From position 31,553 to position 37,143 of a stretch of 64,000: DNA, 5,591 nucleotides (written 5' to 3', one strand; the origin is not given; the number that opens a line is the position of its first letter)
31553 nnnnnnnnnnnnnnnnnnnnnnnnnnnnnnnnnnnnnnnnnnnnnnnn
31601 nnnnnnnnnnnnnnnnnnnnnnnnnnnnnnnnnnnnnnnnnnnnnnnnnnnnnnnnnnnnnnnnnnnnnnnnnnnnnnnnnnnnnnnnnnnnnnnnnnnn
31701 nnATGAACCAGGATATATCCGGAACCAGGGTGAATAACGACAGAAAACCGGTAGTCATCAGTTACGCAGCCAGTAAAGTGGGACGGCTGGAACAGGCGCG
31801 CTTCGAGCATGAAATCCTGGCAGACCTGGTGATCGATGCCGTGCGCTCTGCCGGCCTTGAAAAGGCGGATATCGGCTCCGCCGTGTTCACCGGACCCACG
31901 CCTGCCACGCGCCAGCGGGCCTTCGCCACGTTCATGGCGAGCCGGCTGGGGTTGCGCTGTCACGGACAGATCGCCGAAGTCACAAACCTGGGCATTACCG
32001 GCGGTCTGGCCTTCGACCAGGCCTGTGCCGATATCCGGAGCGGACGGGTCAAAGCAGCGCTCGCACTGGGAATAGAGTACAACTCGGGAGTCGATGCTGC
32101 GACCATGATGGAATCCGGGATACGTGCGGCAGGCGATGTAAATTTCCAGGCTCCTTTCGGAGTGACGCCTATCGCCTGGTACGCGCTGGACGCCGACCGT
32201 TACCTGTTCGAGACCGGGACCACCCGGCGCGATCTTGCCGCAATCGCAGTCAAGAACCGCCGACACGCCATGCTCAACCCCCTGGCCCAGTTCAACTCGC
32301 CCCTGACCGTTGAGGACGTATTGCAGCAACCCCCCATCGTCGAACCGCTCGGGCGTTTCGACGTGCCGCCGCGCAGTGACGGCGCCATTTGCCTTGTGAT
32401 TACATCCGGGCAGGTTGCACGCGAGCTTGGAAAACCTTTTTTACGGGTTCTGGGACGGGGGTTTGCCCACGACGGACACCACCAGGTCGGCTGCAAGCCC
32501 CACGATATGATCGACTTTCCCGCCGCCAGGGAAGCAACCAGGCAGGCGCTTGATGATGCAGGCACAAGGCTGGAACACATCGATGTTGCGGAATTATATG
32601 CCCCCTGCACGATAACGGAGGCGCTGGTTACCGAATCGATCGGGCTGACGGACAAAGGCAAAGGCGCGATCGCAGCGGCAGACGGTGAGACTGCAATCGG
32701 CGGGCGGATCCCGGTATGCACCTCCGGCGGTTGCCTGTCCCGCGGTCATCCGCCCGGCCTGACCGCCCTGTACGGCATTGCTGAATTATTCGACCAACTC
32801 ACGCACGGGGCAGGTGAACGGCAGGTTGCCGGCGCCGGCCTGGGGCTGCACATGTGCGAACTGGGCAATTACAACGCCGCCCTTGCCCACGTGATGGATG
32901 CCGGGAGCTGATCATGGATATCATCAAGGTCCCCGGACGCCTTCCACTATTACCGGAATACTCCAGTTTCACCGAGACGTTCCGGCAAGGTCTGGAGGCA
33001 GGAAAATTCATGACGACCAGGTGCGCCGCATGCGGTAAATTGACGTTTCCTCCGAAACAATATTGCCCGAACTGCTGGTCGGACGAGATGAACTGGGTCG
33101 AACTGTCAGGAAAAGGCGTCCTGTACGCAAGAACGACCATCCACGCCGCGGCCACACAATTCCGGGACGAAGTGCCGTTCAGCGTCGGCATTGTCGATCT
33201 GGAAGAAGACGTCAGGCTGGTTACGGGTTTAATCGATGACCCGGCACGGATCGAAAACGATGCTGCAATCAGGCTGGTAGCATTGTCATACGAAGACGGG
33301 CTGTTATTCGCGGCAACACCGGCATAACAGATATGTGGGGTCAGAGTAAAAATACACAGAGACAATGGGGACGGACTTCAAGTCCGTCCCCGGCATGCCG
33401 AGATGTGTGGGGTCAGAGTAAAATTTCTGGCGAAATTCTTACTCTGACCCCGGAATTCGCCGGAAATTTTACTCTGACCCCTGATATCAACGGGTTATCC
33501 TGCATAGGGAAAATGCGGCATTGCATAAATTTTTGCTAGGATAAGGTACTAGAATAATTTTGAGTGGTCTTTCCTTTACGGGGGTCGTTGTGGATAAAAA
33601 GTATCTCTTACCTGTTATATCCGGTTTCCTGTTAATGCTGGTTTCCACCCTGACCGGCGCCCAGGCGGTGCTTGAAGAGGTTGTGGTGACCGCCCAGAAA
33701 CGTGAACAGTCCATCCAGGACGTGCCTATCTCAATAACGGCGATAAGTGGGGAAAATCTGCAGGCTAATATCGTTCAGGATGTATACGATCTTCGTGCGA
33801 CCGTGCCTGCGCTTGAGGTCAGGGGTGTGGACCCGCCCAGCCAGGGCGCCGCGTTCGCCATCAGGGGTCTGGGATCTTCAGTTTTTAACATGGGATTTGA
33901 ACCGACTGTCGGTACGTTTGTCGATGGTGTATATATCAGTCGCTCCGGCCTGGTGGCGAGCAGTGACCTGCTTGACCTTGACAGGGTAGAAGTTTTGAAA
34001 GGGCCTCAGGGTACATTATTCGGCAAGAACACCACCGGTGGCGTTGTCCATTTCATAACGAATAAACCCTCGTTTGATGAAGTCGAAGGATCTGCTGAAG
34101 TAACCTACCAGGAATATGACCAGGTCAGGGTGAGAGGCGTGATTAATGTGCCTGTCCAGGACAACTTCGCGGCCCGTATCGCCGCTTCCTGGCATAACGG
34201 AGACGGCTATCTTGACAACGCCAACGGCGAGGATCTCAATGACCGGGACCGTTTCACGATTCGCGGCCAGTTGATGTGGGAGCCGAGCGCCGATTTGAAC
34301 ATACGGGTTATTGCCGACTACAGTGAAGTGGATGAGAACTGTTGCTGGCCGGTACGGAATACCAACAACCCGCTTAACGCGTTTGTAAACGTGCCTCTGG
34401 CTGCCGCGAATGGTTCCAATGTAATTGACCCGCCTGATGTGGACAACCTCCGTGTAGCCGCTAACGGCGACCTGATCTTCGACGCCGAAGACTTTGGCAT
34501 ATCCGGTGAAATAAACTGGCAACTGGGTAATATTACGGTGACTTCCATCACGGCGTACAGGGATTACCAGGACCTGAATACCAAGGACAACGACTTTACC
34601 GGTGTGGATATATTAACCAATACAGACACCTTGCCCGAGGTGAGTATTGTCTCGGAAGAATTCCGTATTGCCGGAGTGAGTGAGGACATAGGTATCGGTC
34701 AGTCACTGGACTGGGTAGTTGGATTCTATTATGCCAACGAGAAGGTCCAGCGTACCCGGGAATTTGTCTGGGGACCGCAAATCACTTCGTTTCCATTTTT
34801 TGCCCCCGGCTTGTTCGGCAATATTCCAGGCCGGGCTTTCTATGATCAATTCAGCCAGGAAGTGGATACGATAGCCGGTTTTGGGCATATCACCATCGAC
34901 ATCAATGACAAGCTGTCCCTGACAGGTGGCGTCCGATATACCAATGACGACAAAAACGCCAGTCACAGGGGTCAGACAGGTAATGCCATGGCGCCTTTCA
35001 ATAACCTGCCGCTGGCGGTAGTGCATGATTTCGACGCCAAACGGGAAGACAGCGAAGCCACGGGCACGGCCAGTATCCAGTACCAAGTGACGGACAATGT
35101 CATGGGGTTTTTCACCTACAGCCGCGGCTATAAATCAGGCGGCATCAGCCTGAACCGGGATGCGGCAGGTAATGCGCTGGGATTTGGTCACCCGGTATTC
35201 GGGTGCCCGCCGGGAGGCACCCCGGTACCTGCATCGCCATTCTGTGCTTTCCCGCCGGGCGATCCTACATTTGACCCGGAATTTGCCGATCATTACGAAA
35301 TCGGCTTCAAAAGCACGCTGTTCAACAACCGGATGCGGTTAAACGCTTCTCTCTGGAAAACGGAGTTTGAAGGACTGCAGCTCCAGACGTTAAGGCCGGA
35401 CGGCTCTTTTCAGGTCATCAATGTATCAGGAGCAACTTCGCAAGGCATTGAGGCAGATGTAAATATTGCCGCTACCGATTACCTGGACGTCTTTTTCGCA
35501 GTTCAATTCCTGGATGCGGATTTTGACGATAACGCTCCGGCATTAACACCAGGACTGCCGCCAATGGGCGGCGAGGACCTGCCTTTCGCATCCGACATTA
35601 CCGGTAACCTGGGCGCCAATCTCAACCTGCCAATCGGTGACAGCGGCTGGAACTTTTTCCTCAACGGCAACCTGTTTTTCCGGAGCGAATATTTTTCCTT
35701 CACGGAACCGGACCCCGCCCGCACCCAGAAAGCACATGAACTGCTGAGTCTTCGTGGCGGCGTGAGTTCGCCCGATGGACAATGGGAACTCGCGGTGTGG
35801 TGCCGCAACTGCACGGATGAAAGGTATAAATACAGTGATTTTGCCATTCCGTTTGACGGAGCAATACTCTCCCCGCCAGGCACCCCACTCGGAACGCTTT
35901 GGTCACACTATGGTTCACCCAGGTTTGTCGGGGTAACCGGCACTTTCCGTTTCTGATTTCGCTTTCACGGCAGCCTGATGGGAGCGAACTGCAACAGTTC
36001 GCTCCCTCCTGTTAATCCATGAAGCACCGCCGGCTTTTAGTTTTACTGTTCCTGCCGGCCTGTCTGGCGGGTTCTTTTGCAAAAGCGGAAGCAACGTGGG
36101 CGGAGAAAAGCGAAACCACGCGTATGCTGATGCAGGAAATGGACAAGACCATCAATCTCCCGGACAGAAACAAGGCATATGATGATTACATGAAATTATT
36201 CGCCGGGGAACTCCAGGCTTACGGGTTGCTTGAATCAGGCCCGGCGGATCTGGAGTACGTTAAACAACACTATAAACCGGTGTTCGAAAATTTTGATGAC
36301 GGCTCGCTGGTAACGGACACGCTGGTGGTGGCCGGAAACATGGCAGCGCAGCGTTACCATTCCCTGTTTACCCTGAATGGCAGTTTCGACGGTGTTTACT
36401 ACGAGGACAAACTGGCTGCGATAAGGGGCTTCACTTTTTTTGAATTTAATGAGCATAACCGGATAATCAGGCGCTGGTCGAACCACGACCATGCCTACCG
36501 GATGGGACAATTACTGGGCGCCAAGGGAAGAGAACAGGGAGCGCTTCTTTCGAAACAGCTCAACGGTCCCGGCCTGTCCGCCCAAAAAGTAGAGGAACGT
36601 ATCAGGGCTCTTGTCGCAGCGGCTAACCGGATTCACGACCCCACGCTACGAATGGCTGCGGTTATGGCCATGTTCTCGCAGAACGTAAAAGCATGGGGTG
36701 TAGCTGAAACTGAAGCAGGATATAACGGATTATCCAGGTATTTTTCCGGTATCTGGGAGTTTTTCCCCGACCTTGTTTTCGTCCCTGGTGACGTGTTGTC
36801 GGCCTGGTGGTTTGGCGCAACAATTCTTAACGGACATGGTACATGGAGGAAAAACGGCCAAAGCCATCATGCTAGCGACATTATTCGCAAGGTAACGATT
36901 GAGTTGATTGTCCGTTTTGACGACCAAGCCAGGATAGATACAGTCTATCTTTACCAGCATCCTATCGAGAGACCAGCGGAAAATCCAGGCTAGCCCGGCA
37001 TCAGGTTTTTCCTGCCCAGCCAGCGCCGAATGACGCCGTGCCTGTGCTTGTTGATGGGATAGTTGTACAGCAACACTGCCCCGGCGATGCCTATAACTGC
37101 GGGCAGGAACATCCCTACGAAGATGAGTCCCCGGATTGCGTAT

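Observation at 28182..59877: Abundant family of REP-like palindromic repeats (core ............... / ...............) in three structural variants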

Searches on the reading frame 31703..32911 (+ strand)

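Call 7: search_protein_families(library=pfam, proteins=[window:31703-32911:+])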
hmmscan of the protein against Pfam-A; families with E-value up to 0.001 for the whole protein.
window:31703-32911:+ (402 aa): 3 families
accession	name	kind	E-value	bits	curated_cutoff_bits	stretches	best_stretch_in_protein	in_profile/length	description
PF22691.2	Thiolase_C_1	-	5.5e-30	104.4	28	1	265-397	11-141/144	Thiolase C-terminal domain-like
PF00108.29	Thiolase_N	-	4.6e-08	33.2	26.4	1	24-200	9-199/260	Thiolase, N-terminal domain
PF02803.24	Thiolase_C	-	0.00025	21.1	27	1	259-378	10-109/123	Thiolase, C-terminal domain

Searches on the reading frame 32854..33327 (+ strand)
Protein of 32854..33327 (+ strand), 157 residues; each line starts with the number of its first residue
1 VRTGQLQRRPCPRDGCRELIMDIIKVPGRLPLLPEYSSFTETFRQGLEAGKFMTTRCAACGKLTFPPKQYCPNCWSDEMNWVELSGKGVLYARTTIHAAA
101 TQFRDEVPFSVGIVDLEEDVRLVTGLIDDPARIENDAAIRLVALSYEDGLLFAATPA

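Call 7: search_protein_families(library=pfam, proteins=[window:32854-33327:+])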
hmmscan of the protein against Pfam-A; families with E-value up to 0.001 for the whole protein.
window:32854-33327:+ (157 aa): 2 families
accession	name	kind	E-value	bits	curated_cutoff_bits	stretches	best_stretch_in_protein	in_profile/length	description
PF01796.24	OB_ChsH2_C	-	1.8e-15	57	27.1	1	81-142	1-63/65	ChsH2, C-terminal OB-fold domain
PF12172.15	zf-ChsH2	-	3.2e-12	46.5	23.2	1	44-79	1-36/37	ChsH2, rubredoxin-like zinc ribbon domain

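Call 59: find_encoding_contigs(protein=window:32854-33327:+, flank=10000, max_places=8)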
Protein window:32854-33327:+ (157 aa): no gene with exactly this product is on record in the collection.

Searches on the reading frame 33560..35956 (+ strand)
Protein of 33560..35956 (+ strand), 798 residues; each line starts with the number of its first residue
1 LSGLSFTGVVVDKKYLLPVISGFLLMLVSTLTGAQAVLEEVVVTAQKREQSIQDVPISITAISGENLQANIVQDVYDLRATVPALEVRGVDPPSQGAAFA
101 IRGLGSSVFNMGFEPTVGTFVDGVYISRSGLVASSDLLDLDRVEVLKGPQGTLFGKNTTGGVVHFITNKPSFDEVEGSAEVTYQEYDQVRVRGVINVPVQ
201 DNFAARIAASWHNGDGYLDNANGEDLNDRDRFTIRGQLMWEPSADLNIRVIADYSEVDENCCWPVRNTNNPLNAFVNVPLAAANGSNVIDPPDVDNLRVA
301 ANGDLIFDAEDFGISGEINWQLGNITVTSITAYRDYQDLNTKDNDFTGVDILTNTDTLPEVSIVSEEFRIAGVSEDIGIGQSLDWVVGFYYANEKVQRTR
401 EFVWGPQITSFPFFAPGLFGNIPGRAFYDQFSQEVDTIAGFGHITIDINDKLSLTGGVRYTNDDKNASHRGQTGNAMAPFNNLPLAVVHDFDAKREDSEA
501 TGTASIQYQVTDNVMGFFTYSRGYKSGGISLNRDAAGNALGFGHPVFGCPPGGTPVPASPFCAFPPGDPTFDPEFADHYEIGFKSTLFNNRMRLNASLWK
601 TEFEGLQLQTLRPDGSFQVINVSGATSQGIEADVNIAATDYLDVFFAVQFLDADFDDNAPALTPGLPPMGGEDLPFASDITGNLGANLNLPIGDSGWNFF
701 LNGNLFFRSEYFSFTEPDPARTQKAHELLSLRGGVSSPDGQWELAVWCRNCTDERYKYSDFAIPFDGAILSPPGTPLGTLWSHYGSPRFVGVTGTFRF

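Call 7: search_protein_families(library=pfam, proteins=[window:33560-35956:+])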
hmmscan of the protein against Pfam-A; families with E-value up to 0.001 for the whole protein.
window:33560-35956:+ (798 aa): 2 families
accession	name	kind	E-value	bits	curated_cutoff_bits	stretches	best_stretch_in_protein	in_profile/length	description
PF00593.30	TonB_dep_Rec_b-barrel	-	9.5e-34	118.4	27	1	288-750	33-435/436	TonB dependent receptor-like, beta-barrel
PF07715.20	Plug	-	3.6e-17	63.3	23.9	1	52-162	2-107/107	TonB-dependent Receptor Plug Domain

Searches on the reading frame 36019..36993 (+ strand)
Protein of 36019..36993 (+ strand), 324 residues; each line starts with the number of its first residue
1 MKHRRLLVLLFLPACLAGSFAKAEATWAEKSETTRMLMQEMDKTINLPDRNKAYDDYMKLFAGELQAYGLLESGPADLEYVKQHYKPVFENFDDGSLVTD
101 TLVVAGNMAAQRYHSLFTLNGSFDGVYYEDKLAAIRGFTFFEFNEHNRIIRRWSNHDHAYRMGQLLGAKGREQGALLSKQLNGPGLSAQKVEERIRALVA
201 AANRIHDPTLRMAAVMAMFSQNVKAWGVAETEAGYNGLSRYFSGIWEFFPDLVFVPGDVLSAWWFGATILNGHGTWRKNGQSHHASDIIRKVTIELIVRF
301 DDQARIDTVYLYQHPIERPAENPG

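Call 7: search_protein_families(library=pfam, proteins=[window:36019-36993:+])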
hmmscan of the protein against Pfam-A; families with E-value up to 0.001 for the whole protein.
window:36019-36993:+ (324 aa): 2 families
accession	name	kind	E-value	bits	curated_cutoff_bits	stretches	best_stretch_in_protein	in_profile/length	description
PF12680.13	SnoaL_2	-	2.2e-09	38.3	27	0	211-281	12-82/102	SnoaL-like domain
PF07366.18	SnoaL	-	3.4e-07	30.6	28.4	1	55-165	17-126/126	SnoaL-like polyketide cyclase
